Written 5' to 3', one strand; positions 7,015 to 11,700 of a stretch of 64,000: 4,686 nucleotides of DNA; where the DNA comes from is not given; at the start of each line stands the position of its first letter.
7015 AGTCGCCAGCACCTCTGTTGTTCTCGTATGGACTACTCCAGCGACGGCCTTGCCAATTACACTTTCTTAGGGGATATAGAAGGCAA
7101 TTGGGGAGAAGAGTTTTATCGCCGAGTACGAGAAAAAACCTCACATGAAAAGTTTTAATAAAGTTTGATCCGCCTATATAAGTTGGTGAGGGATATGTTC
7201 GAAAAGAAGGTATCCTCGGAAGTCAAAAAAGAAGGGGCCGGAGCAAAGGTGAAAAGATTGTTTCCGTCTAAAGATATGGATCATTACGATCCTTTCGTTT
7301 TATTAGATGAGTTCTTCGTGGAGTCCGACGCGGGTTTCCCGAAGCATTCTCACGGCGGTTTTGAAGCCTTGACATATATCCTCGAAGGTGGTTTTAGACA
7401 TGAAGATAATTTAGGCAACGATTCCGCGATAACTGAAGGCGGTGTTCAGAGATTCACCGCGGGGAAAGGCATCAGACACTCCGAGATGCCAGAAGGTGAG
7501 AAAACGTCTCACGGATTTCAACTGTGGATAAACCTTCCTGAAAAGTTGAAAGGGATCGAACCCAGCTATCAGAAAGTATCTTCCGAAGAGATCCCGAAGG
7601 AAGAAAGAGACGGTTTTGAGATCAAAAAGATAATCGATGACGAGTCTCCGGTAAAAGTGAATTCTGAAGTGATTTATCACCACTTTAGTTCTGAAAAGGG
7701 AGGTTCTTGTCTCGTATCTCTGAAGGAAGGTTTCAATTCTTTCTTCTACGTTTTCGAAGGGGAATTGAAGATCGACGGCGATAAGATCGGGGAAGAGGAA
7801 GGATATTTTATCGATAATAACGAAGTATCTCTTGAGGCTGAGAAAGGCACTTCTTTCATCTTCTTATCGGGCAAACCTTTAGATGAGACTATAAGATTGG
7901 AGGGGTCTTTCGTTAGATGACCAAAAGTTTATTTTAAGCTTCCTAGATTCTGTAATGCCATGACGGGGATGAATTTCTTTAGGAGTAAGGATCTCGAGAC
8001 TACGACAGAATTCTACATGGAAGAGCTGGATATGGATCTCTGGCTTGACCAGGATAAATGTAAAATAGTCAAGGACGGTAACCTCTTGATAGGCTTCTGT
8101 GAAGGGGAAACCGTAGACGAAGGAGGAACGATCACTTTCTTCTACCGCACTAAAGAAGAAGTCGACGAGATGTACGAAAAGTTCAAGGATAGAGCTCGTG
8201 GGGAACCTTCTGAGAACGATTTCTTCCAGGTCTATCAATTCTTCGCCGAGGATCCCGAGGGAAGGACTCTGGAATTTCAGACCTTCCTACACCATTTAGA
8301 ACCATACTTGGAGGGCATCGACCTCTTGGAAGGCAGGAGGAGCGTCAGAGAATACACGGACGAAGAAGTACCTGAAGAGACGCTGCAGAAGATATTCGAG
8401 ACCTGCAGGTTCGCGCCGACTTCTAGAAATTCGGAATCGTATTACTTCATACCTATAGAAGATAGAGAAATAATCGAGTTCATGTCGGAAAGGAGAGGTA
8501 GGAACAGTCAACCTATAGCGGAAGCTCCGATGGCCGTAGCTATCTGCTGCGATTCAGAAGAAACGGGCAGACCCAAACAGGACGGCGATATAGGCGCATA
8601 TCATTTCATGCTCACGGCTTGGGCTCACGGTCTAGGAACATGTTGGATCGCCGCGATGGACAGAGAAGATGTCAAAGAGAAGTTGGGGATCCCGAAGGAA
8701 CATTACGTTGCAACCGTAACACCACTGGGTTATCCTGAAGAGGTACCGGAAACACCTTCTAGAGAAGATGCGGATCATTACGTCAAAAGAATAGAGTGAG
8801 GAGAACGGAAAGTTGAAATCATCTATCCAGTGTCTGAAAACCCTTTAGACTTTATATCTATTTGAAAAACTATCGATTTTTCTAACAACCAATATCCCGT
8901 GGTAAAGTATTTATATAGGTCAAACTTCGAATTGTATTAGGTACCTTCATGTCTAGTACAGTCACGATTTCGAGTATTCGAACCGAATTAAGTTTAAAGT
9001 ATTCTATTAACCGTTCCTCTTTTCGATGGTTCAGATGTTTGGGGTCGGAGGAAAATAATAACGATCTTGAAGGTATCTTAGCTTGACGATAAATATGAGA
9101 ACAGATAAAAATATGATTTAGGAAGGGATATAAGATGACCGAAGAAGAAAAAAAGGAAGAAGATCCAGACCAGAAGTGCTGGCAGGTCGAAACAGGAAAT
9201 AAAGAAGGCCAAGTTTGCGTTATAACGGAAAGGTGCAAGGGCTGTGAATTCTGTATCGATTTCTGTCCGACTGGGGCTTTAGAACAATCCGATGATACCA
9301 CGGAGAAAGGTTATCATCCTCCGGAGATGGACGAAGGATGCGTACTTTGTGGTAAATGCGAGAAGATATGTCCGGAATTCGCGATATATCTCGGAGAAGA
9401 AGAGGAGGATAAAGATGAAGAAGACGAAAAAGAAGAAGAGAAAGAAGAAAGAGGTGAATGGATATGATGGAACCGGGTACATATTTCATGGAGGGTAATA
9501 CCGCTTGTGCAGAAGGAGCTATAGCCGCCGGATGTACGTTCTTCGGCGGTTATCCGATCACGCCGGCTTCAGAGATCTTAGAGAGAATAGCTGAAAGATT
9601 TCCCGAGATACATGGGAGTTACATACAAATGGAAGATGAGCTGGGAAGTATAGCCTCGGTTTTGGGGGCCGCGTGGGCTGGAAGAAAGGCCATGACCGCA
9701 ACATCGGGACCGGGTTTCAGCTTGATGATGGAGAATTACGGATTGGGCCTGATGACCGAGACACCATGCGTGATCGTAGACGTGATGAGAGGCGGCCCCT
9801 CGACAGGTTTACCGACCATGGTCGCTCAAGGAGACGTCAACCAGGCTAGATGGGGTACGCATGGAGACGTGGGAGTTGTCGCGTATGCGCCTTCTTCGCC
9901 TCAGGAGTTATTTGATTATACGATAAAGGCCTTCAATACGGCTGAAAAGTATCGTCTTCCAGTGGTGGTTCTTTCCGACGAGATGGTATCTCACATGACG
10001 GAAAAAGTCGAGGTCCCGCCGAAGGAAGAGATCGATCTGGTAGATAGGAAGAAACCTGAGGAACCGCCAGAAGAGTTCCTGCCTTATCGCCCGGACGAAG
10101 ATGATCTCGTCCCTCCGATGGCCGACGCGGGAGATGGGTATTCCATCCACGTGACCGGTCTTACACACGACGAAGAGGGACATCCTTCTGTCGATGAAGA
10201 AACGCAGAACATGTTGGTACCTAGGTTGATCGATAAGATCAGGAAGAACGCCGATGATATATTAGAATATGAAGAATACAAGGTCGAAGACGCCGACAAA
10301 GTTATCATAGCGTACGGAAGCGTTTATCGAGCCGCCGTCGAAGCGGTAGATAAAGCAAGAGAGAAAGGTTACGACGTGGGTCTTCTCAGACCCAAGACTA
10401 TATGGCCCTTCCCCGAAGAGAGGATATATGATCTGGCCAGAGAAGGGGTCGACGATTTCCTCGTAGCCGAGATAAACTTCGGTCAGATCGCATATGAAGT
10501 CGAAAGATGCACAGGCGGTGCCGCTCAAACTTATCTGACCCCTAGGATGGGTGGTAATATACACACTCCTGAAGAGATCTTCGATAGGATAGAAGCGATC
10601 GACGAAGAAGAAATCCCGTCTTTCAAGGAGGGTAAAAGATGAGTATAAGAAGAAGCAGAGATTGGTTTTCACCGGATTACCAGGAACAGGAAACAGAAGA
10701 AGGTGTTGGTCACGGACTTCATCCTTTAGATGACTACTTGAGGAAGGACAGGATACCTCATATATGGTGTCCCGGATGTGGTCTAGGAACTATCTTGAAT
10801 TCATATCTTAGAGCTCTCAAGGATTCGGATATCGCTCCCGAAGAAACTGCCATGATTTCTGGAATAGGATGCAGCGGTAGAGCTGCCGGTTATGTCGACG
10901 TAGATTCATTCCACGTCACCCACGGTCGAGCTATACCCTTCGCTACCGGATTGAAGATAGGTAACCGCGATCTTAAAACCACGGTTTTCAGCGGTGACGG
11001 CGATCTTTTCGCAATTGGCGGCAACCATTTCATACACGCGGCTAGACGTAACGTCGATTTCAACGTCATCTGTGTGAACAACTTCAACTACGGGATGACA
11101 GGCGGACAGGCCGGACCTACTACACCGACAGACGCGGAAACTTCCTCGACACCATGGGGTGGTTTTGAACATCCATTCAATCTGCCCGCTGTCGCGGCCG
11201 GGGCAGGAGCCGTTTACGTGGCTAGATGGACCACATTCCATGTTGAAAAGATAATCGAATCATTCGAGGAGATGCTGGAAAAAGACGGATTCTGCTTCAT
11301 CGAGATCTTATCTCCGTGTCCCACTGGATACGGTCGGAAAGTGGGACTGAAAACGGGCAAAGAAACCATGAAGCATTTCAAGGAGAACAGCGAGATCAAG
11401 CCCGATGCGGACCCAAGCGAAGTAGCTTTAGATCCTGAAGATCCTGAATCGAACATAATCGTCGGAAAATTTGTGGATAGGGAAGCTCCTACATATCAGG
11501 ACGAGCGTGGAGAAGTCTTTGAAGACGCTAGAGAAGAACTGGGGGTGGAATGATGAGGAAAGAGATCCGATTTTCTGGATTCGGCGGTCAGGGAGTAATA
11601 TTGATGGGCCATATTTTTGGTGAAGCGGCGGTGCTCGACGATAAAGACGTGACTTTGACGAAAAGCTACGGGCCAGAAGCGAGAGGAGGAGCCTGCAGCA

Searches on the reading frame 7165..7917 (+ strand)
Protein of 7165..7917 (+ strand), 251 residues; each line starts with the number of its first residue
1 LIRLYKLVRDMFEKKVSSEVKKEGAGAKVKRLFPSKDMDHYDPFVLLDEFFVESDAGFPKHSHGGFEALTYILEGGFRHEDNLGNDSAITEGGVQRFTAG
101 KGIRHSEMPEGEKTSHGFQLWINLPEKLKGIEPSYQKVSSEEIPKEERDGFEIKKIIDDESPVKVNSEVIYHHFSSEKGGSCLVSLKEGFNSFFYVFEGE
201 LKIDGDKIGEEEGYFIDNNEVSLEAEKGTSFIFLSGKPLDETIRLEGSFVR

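Call 63: search_protein_families(library=pfam, proteins=[window:7165-7917:+], max_evalue=0.00001)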
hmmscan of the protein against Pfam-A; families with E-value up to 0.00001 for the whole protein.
window:7165-7917:+ (251 aa): 2 families
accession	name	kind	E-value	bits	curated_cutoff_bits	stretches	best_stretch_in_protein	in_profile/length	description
PF02678.22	Pirin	-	1.4e-26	93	26.1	1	28-122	3-108/108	Pirin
PF05726.19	Pirin_C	-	4.5e-12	46.7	27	1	172-250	2-83/103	Pirin C-terminal cupin domain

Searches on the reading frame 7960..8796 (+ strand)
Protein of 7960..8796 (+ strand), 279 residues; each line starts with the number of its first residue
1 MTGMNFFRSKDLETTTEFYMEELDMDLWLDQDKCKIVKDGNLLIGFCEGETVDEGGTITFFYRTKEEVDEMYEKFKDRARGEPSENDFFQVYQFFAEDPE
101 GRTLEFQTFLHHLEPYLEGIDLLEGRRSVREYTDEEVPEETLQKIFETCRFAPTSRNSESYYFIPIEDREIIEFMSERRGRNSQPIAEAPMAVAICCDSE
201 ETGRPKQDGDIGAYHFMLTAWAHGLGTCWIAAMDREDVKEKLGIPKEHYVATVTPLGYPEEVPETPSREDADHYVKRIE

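Call 63: search_protein_families(library=pfam, proteins=[window:7960-8796:+], max_evalue=0.00001)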
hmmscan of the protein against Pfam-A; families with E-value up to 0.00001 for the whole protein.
window:7960-8796:+ (279 aa): 2 families
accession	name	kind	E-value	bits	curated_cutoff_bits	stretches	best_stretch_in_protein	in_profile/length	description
PF00881.29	Nitroreductase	-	6e-21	75.8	23.5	2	188-258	89-167/167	Nitroreductase family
PF14512.11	TM1586_NiRdase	-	8.1e-11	42.4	27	1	122-261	5-135/215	Putative TM nitroreductase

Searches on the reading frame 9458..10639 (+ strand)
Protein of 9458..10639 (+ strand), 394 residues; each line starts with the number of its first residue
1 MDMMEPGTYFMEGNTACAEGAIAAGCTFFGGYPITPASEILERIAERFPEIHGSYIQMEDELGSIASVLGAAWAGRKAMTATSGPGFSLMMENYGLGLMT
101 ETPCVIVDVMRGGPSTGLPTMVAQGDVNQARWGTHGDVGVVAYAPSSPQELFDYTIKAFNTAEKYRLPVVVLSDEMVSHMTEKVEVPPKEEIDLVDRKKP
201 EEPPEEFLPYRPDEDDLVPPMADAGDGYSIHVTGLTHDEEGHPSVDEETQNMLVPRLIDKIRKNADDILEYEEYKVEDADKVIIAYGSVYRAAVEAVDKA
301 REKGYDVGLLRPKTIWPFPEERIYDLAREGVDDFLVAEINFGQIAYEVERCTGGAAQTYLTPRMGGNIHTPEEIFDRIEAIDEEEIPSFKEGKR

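Call 63: search_protein_families(library=pfam, proteins=[window:9458-10639:+], max_evalue=0.00001)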
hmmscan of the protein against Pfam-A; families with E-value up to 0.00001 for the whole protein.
window:9458-10639:+ (394 aa): 3 families
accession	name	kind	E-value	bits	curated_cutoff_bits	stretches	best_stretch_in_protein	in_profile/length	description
PF01855.24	POR_N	-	9.8e-72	241.9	27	1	19-247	1-221/231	Pyruvate flavodoxin/ferredoxin oxidoreductase, thiamine diP-bdg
PF17147.9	PFOR_II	-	5.6e-22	78.5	27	1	279-374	1-102/102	Pyruvate:ferredoxin oxidoreductase core domain II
PF02780.25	Transketolase_C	-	2.9e-07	30.9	25.9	1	274-330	5-61/124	Transketolase, C-terminal domain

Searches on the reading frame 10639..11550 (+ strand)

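Call 63: search_protein_families(library=pfam, proteins=[window:10639-11550:+], max_evalue=0.00001)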
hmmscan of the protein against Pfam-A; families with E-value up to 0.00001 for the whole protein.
window:10639-11550:+ (304 aa): 1 family
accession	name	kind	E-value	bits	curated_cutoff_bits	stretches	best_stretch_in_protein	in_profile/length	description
PF02775.26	TPP_enzyme_C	-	6.4e-31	107.6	21.9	1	76-223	2-151/151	Thiamine pyrophosphate enzyme, C-terminal TPP binding domain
